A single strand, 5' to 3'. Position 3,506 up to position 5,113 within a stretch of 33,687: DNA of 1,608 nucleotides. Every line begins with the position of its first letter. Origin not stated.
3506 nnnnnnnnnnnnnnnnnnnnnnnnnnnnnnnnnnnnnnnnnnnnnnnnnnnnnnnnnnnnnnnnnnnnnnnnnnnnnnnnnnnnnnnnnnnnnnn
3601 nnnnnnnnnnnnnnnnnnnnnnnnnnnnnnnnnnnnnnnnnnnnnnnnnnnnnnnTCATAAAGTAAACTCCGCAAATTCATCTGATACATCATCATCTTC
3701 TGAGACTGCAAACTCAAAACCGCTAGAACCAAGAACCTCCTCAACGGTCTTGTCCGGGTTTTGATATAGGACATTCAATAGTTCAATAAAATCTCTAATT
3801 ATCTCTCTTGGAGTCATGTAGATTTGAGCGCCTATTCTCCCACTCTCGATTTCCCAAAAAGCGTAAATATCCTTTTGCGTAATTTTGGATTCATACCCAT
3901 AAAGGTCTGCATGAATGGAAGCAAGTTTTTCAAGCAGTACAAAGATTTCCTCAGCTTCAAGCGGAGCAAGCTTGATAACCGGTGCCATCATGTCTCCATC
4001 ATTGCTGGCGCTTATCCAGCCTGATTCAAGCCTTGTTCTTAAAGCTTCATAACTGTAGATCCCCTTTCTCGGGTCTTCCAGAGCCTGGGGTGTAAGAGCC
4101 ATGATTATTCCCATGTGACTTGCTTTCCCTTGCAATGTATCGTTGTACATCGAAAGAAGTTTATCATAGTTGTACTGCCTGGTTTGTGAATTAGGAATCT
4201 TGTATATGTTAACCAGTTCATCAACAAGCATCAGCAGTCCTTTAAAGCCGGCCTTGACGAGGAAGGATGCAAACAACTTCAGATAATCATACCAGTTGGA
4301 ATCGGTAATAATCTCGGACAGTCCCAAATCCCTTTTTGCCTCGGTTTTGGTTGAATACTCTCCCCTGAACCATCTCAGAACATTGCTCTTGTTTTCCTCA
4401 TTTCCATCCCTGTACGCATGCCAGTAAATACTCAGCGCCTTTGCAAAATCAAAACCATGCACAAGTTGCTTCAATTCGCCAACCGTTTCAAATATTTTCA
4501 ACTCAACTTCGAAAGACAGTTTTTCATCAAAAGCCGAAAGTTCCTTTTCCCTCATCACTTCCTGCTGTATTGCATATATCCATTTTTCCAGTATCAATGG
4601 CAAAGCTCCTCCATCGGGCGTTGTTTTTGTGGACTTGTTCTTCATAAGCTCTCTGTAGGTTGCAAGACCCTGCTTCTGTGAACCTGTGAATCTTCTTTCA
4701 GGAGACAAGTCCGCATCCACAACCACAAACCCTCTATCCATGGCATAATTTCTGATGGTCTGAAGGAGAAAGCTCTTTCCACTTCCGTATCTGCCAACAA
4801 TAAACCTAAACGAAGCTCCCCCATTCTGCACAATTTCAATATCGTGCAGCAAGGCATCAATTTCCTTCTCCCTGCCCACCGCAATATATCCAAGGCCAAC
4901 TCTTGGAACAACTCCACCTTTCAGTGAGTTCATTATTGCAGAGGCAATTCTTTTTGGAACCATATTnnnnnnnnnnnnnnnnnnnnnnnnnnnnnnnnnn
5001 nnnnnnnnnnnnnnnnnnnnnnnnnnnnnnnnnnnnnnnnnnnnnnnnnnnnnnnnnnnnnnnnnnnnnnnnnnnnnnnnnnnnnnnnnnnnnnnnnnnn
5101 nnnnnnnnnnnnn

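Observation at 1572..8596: TerB-N/TerB-C giant protein + DUF2791 (BrxD-like) ATPase + Lhr/BrxHI-like DEAH helicase: a Shango-type anti-phage triad of unknown mechanism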

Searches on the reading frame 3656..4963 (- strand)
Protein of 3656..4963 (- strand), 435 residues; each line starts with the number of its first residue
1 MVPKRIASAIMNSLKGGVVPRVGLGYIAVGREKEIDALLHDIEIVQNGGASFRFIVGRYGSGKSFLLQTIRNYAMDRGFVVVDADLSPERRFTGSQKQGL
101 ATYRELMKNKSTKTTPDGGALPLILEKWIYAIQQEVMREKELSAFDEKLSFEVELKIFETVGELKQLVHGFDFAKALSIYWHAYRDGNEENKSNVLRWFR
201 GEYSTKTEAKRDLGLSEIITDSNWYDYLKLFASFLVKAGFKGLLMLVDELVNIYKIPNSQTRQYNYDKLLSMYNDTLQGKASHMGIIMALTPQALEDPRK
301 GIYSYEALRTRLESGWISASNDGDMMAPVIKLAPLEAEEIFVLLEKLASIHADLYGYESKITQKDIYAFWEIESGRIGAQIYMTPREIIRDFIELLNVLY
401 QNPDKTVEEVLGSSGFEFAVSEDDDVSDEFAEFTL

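Call 3: search_protein_families(library=pfam, proteins=[window:3656-4963:-], max_evalue=0.01)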
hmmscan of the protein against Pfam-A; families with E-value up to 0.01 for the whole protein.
window:3656-4963:- (435 aa): 3 families
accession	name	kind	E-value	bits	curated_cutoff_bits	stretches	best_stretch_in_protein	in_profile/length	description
PF10923.14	BrxC_BrxD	-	1e-161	539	22.2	1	2-413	1-412/414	BREX system ATP-binding protein BrxC/D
PF13191.12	AAA_16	-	1.5e-07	32.5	32.6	1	29-84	3-58/167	AAA ATPase domain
PF01637.24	ATPase_2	-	2.5e-05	24.6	33.2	1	30-80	3-50/225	ATPase domain predominantly from Archaea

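Call 4: search_protein_families(library=padloc, proteins=[window:3656-4963:-], max_evalue=0.01)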
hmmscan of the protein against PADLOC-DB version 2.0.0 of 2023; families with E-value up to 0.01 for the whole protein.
window:3656-4963:- (435 aa): 4 families
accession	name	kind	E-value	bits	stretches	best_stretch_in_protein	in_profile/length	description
PDLC03959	SngB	-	6.8e-182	603.4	1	2-435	6-439/439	-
PDLC02494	BrxD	-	5e-48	162.3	1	4-404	6-403/440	BrxD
PDLC04140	mad8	-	0.0014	16.2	1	50-113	27-70/314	mads_8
PDLC00285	PtuA1|PtuA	-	0.0049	14.2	1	50-291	26-278/432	AAA ATPase domain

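Call 27: find_related_loci(query=window:3656-4963:-, collection=genome_contigs, flank=10000)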
Query window:3656-4963:- (435 aa) in genome_contigs; peptide patterns used: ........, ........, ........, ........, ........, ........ (x = any residue, [..] = any of these).
28 stretches matched a pattern; 2 encode a relative of the query (tblastn E <= 1e-3); 2 distinct loci.
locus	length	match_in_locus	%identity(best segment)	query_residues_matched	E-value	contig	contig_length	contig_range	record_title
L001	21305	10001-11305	86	1-435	0e+0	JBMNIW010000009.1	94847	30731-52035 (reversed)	MAG: Clostridia bacterium isolate SBF912LR0HQ0060 contig_58876, whole genome shotgun sequence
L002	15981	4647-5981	58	2-435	4e-171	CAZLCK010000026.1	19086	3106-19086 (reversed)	MAG TPA_asm: uncultured Coriobacteriaceae bacterium isolate SRP141132_co1_281 genome assembly, contig: NODE_2283_length_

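Call 44: search_solved_structures(query=window:3656-4963:-, max_evalue=0.01)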
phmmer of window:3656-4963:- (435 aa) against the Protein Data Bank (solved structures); distinct sequences matched with E-value up to 0.01: 0.

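Call 48: search_protein_families(library=ncbifam, proteins=[window:3656-4963:-], max_evalue=0.001)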
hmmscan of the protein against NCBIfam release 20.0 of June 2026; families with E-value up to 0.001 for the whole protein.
window:3656-4963:- (435 aa): 2 families
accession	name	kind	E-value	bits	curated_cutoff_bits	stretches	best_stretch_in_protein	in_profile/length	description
NF033438.1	BREX_BrxD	equivalog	2e-47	162.2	350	1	7-404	5-399/423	BREX system ATP-binding protein BrxD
NF047389.1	ATPase_Sll1717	subfamily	0.00046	19.4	75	1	52-251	31-195/454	P-loop ATPase, Sll1717 family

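Call 54: find_related_loci(query=A1, collection=metagenome_contigs, flank=10000)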
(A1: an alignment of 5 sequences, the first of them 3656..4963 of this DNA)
Query A1 (435 aa) in metagenome_contigs; peptide patterns used: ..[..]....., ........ (x = any residue, [..] = any of these).
600 stretches matched a pattern (row limit reached: there are more); 495 encode a relative of the query (tblastn E <= 1e-3); the best 80 are kept; 80 distinct loci.
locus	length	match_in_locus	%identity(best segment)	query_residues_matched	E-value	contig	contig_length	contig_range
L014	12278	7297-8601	100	1-435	0e+0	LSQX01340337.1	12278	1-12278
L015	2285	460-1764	71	1-435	0e+0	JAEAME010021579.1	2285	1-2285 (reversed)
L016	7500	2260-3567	64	2-435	0e+0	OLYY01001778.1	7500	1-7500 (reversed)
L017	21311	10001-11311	62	2-435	0e+0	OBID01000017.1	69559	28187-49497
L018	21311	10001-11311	62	2-435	0e+0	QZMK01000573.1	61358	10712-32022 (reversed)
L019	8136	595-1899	62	2-435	0e+0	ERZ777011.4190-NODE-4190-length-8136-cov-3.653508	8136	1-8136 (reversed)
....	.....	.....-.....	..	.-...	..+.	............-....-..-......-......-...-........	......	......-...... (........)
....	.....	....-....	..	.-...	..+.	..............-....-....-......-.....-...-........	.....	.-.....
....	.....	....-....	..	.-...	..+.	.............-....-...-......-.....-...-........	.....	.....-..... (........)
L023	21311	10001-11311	62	2-435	0e+0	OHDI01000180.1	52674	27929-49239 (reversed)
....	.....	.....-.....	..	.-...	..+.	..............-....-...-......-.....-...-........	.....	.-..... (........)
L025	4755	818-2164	61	2-435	0e+0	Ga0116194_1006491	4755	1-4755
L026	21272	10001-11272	63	2-425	0e+0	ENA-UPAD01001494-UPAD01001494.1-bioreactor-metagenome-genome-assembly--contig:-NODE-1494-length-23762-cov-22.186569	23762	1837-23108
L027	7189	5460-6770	61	2-435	0e+0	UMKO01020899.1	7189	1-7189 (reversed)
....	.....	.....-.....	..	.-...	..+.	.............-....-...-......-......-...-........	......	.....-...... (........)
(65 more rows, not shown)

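Call 72: find_related_loci(query=A1, collection=viral_contigs, flank=8000)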
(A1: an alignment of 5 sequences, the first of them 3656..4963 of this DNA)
Query A1 (435 aa) in viral_contigs; peptide patterns used: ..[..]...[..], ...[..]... (x = any residue, [..] = any of these).
118 stretches matched a pattern, but none encodes a relative of the query by tblastn (E <= 1e-3).

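Call 74: search_protein_families(library=pfam, proteins=[L001:13456-14055:-, L001:14181-15083:+, L001:15095-16147:+, L001:16325-17242:+, L001:17239-18000:+, L001:17981-18889:+, L001:18904-19710:+], max_evalue=0.001)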
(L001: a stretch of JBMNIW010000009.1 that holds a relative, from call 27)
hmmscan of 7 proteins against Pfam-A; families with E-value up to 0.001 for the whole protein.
L001:13456-14055:- (199 aa): 0 families

L001:14181-15083:+ (300 aa): 2 families
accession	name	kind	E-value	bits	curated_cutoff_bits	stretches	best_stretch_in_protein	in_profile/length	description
PF02729.26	OTCace_N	-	4.7e-43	147.2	29.9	1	2-144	1-147/148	Aspartate/ornithine carbamoyltransferase, carbamoyl-P binding domain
PF00185.30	OTCace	-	3.3e-25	89.4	29.4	1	152-297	2-156/157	Aspartate/ornithine carbamoyltransferase, Asp/Orn binding domain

L001:15095-16147:+ (350 aa): 4 families
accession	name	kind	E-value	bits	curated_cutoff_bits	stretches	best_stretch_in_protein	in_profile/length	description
PF01979.26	Amidohydro_1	-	2.4e-18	66.9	25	1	36-348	2-300/345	Amidohydrolase family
PF12890.13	DHOase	-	4.4e-10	40.3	21.2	1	36-220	4-140/142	Dihydro-orotase-like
PF01026.27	TatD_DNase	-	1.3e-05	25.2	27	1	41-170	1-132/253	TatD related DNase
PF07969.17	Amidohydro_3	-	2.5e-05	24.4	29.7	1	27-61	1-34/472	Amidohydrolase family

L001:16325-17242:+ (305 aa): 1 family
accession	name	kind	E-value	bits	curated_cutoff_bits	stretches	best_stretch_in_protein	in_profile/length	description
PF00215.30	OMPdecase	-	2.9e-26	93.2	27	1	51-267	17-212/221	Orotidine 5'-phosphate decarboxylase / HUMPS family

L001:17239-18000:+ (253 aa): 2 families
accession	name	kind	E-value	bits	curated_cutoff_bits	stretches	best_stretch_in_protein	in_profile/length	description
PF10418.14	DHODB_Fe-S_bind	-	1.4e-17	63.5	23.9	1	210-250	1-40/41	Iron-sulfur cluster binding domain of dihydroorotate dehydrogenase B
PF00175.26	NAD_binding_1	-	0.00045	21.3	22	0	156-194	67-107/109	Oxidoreductase NAD-binding domain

L001:17981-18889:+ (302 aa): 6 families
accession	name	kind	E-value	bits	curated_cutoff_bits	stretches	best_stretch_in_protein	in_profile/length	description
PF01180.27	DHO_dh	-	3.4e-88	296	27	1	7-284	5-291/291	Dihydroorotate dehydrogenase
PF01207.24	Dus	-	1.7e-10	41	20.4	1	94-184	54-153/311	Dihydrouridine synthase (Dus)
PF00478.31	IMPDH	-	4.1e-06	26.5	25.6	1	221-264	194-237/345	IMP dehydrogenase / GMP reductase domain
PF03060.21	NMO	-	0.00021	21.2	28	1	209-265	166-224/331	Nitronate monooxygenase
PF00977.27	His_biosynth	-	0.00023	21.1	23.6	1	220-272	59-111/228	Histidine biosynthesis protein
PF01070.24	FMN_dh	-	0.00032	20.3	24.9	0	220-265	257-304/350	FMN-dependent dehydrogenase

L001:18904-19710:+ (268 aa): 0 families
